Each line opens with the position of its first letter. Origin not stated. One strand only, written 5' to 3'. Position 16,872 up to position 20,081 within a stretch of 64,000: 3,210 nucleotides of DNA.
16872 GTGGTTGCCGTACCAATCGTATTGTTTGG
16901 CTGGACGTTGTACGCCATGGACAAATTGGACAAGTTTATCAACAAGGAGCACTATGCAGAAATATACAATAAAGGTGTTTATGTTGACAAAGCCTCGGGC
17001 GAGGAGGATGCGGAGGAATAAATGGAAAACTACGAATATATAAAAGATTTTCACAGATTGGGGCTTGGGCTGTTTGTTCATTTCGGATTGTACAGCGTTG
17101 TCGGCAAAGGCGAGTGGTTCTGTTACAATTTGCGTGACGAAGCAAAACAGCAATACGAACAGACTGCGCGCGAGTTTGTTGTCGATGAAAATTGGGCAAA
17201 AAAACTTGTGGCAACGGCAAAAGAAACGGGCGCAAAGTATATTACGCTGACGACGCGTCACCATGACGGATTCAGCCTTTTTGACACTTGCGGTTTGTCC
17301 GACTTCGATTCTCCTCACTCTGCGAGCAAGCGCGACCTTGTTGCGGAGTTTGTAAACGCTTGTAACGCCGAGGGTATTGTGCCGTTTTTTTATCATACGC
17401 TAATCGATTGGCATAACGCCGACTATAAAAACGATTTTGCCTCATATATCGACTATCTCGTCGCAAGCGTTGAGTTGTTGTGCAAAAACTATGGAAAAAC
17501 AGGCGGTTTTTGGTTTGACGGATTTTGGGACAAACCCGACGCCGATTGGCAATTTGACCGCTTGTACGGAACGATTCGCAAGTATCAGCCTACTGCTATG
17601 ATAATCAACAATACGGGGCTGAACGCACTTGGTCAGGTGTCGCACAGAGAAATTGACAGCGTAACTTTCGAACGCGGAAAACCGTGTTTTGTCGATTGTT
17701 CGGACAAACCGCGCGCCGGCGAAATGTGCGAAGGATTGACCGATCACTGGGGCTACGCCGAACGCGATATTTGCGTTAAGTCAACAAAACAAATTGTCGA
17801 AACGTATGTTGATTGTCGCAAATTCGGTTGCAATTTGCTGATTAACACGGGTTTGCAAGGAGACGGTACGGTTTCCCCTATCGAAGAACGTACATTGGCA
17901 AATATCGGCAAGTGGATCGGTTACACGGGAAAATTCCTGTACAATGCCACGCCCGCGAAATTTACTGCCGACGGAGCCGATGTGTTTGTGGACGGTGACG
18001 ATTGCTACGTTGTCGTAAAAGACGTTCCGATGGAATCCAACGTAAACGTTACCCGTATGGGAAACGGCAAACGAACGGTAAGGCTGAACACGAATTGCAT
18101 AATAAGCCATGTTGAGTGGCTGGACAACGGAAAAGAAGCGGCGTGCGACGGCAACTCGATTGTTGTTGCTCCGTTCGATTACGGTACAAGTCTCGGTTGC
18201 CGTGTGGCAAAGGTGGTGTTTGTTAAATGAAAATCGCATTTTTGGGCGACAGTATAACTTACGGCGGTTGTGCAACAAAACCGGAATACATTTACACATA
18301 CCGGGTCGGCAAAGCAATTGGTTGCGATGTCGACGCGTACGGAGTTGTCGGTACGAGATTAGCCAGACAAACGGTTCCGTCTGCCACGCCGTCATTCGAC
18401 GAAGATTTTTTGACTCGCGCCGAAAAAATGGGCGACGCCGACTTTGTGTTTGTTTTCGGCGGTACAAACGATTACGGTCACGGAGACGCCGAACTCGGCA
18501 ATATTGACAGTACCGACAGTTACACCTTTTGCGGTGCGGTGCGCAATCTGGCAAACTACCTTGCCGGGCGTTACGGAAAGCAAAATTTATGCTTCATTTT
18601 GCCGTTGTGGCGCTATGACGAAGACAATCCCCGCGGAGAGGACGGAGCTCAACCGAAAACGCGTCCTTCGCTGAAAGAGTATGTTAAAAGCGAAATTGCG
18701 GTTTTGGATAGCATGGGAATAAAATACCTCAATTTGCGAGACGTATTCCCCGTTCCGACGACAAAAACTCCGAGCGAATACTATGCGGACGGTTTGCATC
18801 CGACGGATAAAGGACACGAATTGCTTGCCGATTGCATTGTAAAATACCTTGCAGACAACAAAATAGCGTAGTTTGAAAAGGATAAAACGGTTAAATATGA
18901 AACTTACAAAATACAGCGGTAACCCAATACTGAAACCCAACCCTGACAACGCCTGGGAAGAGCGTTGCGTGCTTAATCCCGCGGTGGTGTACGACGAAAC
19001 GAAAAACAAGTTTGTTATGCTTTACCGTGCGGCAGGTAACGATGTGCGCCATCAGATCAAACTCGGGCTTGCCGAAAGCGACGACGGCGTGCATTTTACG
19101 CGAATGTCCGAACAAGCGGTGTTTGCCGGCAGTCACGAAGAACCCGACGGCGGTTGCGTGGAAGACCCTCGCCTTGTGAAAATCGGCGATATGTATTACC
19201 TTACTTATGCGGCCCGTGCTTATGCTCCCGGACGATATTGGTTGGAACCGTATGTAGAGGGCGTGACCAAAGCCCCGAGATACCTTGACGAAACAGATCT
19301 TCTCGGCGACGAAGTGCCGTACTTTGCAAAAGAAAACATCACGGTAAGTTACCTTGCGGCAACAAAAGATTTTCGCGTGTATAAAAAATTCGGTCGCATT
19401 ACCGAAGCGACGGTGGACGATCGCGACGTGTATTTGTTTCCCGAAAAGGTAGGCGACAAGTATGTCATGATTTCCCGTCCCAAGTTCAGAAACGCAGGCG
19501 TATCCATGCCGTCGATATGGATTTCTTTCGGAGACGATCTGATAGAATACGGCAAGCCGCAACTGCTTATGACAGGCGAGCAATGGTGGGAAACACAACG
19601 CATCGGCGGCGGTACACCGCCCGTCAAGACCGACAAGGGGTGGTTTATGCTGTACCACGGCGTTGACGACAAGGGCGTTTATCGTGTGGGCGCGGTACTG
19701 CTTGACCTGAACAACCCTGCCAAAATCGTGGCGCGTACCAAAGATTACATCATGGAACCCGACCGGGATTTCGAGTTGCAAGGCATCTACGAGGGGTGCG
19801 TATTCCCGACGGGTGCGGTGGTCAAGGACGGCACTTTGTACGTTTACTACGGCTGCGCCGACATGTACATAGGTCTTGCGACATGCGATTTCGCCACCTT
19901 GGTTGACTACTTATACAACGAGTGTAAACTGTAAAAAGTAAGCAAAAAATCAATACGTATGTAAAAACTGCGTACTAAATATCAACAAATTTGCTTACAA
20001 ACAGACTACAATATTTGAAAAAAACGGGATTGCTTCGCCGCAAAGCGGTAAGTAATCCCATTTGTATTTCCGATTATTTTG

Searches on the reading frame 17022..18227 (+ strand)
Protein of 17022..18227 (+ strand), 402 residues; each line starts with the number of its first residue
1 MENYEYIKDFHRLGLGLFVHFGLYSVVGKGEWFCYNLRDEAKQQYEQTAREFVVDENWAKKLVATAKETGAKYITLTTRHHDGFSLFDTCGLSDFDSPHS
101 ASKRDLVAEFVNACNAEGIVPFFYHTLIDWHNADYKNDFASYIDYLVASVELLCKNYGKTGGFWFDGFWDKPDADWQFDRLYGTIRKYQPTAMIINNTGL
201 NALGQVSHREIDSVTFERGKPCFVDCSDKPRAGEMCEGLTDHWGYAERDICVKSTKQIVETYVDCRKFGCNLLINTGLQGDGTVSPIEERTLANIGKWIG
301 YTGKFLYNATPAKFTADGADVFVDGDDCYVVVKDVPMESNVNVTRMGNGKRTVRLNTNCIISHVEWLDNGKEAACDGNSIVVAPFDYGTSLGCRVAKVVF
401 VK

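Call 21: search_protein_families(library=pfam, proteins=[window:17022-18227:+], max_evalue=0.001)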
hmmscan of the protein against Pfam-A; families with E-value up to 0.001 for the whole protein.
window:17022-18227:+ (402 aa): 2 families
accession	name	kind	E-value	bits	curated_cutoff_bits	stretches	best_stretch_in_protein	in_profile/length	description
PF01120.23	Alpha_L_fucos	-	5.2e-57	194.3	25.2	1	4-303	24-344/345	Alpha-L-fucosidase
PF14871.12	GHL6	-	4.3e-07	30.6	35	1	59-132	2-70/132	Hypothetical glycosyl hydrolase 6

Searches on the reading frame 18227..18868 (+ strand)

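Call 21: search_protein_families(library=pfam, proteins=[window:18227-18868:+], max_evalue=0.001)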
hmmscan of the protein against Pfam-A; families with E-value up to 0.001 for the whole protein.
window:18227-18868:+ (214 aa): 3 families
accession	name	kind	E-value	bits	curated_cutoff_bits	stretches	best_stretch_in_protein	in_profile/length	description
PF13472.12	Lipase_GDSL_2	-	1.3e-16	62.1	32.9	1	5-199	1-178/178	GDSL-like Lipase/Acylhydrolase family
PF00657.28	Lipase_GDSL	-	1.4e-10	42.1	23.6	1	3-204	1-208/208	GDSL-like Lipase/Acylhydrolase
PF16255.11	Lipase_GDSL_lke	-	0.00076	19.3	29.2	0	57-124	79-150/203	GDSL-like Lipase/Acylhydrolase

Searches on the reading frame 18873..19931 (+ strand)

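Call 21: search_protein_families(library=pfam, proteins=[window:18873-19931:+], max_evalue=0.001)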
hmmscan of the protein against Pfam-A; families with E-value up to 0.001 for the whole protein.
window:18873-19931:+ (353 aa): 3 families
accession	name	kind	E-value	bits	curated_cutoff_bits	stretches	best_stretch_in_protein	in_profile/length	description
PF04041.19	Glyco_hydro_130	-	8.8e-58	196.2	26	2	159-348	125-319/320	beta-1,4-mannooligosaccharide phosphorylase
PF04616.20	Glyco_hydro_43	-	8.8e-05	22.4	32.2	0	34-117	122-203/288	Glycosyl hydrolases family 43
PF00251.26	Glyco_hydro_32N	-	0.00025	21.2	22.1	0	7-107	107-197/307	Glycosyl hydrolases family 32 N-terminal domain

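Call 51: search_protein_families(library=ncbifam, proteins=[window:18873-19931:+], max_evalue=0.001)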
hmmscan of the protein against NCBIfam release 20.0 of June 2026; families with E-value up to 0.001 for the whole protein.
window:18873-19931:+ (353 aa): 4 families
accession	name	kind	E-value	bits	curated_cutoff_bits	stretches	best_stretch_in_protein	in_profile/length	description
NF052550.1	BManbPhaseBMBP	equivalog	1.7e-69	234.5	450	2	163-340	123-291/296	beta-1,2-mannobiose phosphorylase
NF050092.1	BtaManbiosPhlase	equivalog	1.6e-58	198.3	550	2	160-344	166-347/351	BtaManbiosPhlase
NF058598.1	BetMansidBT3780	equivalog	6.2e-27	94.7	550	2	191-339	205-363/366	beta-1,2-mannosidase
NF049877.1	GlucurArabfur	equivalog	2.3e-07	28.8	1800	1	17-121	173-279/1400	beta-d-glucuronidase/beta-L-arabinofuranosidase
